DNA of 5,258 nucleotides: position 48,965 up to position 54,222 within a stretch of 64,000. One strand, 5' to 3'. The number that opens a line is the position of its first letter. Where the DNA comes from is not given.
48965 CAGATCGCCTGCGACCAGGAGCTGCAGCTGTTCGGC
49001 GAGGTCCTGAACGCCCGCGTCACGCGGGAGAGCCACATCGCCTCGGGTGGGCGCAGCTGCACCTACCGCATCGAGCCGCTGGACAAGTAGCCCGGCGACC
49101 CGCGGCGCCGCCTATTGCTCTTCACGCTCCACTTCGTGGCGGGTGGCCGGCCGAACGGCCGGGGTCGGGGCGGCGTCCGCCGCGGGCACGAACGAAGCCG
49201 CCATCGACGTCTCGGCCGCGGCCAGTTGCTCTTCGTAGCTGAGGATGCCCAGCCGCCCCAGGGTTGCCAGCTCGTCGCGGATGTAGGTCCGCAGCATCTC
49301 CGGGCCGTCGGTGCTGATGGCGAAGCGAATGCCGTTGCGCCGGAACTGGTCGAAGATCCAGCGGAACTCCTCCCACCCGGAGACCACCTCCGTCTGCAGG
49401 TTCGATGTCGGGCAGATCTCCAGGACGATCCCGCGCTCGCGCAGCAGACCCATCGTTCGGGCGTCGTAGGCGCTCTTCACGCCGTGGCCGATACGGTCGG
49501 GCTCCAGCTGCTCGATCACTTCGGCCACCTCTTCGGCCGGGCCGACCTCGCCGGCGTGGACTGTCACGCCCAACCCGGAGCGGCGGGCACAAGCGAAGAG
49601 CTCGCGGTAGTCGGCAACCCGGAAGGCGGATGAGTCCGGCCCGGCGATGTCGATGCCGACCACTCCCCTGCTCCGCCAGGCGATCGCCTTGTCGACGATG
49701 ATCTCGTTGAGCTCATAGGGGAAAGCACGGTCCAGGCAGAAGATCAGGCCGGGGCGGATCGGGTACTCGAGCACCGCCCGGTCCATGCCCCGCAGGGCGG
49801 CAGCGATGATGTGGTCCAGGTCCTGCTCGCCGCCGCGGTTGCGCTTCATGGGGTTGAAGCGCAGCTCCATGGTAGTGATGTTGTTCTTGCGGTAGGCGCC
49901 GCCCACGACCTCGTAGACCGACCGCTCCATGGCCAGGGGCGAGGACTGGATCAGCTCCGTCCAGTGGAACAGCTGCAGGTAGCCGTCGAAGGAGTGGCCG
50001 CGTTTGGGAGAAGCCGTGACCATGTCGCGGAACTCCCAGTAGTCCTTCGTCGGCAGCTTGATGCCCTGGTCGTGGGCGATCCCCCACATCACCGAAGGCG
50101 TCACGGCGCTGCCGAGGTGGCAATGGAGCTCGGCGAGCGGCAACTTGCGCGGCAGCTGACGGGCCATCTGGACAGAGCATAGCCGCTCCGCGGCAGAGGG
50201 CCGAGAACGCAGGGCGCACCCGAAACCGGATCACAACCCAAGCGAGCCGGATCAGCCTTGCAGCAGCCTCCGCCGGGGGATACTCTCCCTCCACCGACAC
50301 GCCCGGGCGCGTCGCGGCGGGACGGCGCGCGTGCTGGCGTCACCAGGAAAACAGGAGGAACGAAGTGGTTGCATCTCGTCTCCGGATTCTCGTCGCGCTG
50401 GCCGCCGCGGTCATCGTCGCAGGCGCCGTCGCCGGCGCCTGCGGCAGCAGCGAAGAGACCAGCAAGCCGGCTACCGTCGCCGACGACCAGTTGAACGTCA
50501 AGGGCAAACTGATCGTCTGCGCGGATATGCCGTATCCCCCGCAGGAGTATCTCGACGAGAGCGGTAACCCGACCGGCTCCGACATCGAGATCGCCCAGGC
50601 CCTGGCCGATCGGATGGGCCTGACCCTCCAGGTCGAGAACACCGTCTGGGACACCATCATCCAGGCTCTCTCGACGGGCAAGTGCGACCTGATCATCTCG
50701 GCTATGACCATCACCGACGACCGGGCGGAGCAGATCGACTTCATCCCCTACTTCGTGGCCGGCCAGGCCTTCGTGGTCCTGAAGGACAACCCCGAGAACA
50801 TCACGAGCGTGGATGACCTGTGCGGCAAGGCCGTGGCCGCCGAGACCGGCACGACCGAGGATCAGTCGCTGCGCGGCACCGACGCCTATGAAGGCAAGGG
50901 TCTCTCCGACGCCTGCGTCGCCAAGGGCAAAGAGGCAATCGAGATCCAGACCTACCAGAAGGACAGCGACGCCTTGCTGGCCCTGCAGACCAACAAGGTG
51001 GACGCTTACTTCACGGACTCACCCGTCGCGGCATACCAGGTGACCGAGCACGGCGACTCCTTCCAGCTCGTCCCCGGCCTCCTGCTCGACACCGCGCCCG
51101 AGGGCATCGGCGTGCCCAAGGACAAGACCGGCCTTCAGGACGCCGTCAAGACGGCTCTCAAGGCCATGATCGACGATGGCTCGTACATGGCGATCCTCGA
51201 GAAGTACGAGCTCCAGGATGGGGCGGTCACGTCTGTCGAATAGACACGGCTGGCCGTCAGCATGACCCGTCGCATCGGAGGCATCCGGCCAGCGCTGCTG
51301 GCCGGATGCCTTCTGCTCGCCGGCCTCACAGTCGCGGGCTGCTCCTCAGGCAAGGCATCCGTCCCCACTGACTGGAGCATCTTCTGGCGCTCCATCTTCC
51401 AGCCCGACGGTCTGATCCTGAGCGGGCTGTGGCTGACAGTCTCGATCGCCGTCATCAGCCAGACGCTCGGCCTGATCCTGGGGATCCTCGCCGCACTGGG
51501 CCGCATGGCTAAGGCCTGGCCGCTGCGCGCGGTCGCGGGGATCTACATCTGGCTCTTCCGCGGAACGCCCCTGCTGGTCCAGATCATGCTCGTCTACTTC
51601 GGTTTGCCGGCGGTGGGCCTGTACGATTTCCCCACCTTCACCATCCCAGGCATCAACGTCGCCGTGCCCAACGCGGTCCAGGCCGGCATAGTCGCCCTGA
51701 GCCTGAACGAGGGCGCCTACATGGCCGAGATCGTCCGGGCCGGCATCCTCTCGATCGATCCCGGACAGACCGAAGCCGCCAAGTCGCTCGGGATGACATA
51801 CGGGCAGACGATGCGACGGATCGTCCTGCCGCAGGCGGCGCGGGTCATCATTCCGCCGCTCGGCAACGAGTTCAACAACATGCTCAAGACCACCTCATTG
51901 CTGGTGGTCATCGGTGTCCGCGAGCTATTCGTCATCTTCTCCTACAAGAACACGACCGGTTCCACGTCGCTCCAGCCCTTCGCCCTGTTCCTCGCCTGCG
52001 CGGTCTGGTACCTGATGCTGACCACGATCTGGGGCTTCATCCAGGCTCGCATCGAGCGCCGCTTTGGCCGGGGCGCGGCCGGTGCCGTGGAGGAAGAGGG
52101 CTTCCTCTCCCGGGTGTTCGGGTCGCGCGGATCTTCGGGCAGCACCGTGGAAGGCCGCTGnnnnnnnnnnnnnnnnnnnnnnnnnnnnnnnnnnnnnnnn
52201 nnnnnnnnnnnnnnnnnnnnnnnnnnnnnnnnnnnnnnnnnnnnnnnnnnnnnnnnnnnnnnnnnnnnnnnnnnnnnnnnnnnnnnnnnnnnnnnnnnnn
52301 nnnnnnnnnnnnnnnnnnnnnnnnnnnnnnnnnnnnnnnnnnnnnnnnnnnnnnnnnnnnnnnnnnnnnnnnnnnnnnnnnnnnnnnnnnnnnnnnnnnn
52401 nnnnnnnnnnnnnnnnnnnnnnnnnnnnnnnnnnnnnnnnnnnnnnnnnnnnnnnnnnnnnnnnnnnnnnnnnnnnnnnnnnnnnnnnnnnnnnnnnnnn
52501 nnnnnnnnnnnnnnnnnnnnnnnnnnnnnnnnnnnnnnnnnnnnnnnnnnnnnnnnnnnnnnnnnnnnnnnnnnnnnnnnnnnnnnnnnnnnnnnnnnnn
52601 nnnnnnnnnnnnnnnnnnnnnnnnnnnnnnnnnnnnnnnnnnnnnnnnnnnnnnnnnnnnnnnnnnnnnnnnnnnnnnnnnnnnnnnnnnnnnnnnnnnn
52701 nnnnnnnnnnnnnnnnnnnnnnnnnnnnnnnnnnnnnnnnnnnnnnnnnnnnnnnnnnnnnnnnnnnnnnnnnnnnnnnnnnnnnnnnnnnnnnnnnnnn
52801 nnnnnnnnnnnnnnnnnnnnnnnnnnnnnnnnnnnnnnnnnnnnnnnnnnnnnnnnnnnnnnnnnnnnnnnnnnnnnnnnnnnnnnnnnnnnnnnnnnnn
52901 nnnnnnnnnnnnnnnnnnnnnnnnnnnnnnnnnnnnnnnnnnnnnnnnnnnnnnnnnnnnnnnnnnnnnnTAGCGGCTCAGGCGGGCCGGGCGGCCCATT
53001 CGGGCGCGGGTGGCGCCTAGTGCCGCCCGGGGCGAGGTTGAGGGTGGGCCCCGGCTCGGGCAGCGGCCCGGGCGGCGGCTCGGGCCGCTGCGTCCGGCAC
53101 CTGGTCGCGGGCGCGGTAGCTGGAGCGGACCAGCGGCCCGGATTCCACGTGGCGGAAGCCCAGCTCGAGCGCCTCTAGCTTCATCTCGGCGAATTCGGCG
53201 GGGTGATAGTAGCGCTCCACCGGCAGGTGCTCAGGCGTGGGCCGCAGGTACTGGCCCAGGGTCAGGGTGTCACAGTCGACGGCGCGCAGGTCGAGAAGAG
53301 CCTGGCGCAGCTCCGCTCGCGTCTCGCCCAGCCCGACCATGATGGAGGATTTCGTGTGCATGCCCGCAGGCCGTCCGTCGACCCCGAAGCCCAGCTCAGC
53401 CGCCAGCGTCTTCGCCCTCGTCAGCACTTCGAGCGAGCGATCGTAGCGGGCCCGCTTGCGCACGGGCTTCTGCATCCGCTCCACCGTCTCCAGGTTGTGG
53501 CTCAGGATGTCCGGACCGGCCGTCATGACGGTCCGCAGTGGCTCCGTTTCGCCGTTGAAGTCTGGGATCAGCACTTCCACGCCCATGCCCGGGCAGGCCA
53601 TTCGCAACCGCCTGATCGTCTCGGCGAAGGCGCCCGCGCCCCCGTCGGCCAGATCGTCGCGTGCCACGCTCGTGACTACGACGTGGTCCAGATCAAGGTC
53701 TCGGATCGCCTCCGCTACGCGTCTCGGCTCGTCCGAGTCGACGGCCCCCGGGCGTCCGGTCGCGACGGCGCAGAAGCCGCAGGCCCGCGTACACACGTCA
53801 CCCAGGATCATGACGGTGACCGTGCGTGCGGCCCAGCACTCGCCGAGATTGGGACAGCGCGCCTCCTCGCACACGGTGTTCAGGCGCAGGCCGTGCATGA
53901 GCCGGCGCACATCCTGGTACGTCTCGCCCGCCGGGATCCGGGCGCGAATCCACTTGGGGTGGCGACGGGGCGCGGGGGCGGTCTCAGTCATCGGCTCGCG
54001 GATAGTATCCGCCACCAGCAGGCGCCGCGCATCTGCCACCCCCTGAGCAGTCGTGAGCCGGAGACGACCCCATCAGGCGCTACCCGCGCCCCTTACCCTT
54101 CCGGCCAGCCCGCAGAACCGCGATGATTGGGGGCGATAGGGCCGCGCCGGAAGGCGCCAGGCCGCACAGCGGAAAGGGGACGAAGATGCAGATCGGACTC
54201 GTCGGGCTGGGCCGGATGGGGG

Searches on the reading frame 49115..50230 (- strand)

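Call 56: search_protein_families(library=pfam, proteins=[window:49115-50230:-], max_evalue=0.00001)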
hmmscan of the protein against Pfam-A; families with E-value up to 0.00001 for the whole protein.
window:49115-50230:- (372 aa): 1 family
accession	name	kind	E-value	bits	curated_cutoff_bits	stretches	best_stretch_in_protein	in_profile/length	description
PF00962.28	A_deaminase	-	7e-57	193.4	27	1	31-351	1-318/330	Adenosine deaminase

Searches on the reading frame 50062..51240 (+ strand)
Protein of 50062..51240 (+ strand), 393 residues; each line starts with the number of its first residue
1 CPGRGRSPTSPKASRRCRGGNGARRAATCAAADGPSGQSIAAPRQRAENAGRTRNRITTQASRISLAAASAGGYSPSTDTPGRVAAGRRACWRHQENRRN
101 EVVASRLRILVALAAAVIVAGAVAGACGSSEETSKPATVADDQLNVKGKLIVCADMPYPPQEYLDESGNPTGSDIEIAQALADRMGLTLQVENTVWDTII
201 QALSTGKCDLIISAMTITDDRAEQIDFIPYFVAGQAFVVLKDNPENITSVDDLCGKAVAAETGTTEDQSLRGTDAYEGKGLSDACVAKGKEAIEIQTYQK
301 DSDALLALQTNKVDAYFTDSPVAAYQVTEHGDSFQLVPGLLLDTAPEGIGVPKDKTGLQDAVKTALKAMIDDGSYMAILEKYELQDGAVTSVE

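Call 56: search_protein_families(library=pfam, proteins=[window:50062-51240:+], max_evalue=0.00001)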
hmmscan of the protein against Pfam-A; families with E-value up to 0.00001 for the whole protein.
window:50062-51240:+ (393 aa): 2 families
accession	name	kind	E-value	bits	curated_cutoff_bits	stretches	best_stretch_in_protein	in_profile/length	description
PF00497.25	SBP_bac_3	-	1.3e-37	128.9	26.4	1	150-382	1-129/132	Bacterial extracellular solute-binding proteins, family 3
PF10613.14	Lig_chan-Glu_bd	-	4.8e-06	27.1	30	1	190-235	61-106/115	Ligated ion channel L-glutamate- and glycine-binding site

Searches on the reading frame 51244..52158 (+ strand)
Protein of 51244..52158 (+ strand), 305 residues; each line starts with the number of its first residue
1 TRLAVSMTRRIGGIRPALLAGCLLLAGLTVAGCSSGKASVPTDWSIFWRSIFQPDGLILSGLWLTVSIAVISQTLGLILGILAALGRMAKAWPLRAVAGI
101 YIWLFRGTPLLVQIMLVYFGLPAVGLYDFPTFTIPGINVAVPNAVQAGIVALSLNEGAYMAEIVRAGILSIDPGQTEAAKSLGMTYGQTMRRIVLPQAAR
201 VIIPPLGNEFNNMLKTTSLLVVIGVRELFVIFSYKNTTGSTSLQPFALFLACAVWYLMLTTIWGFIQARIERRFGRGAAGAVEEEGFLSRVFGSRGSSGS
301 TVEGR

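Call 56: search_protein_families(library=pfam, proteins=[window:51244-52158:+], max_evalue=0.00001)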
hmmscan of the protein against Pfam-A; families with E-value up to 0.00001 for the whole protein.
window:51244-52158:+ (305 aa): 1 family
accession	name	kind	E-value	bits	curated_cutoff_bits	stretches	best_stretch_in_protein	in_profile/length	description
PF00528.27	BPD_transp_1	-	8.4e-25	88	26.4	1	76-274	1-182/184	Binding-protein-dependent transport system inner membrane component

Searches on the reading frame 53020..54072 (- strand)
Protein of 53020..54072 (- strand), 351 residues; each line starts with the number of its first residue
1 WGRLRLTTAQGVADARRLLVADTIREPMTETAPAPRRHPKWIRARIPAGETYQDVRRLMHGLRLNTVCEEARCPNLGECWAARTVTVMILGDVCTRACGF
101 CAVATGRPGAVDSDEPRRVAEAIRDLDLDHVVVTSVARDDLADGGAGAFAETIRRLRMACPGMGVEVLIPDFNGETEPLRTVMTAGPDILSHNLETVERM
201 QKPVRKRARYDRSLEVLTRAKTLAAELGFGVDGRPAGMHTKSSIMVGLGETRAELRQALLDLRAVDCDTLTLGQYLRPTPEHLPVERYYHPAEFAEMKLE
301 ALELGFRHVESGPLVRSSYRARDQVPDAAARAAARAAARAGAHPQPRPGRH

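Call 56: search_protein_families(library=pfam, proteins=[window:53020-54072:-], max_evalue=0.00001)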
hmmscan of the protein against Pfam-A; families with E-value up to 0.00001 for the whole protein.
window:53020-54072:- (351 aa): 2 families
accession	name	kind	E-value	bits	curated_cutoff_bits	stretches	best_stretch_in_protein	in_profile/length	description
PF04055.27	Radical_SAM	-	1.5e-16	61.5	29.5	1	88-260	1-164/166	Radical SAM superfamily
PF16881.10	LIAS_N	-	4.9e-10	40.2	27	1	36-73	59-96/96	N-terminal domain of lipoyl synthase of Radical_SAM family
